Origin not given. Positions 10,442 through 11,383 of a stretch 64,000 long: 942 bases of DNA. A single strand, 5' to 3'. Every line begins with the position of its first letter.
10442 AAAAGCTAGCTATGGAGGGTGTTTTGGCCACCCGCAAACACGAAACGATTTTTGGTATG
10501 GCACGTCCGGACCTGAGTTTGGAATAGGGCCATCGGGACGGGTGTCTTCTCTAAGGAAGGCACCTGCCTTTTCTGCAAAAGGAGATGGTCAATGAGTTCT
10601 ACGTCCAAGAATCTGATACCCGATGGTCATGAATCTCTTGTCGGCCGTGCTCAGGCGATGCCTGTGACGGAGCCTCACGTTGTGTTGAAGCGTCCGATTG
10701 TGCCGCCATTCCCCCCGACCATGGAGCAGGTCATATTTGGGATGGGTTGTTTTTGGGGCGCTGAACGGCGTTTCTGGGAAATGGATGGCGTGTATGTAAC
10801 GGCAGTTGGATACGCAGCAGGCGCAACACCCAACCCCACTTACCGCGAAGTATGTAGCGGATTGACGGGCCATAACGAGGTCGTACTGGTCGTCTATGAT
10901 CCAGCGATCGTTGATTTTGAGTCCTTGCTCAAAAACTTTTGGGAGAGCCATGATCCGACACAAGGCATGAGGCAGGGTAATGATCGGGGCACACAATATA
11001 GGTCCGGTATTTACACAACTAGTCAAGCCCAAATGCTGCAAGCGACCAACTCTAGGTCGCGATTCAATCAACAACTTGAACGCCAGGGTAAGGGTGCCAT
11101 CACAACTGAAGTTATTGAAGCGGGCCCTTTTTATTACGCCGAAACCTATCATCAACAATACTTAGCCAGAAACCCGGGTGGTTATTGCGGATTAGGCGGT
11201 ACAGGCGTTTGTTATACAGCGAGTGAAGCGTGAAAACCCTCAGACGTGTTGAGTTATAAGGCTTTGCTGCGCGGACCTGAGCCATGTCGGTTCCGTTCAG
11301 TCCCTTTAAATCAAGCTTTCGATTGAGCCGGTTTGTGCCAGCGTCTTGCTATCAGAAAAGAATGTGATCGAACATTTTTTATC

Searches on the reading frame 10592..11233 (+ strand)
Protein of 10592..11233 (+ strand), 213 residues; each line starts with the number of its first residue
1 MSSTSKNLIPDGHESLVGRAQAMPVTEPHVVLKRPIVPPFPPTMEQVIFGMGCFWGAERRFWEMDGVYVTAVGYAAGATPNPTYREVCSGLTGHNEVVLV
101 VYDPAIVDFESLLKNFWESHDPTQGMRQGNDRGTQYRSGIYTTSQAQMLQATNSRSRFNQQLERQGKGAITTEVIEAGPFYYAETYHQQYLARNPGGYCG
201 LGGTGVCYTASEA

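Call 13: search_protein_families(library=pfam, proteins=[window:10592-11233:+], max_evalue=0.001)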
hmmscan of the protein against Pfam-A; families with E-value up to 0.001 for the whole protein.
window:10592-11233:+ (213 aa): 1 family
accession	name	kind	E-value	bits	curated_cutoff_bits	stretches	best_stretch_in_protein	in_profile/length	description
PF01625.27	PMSR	-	1e-59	201.6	23.7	1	46-199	1-152/153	Peptide methionine sulfoxide reductase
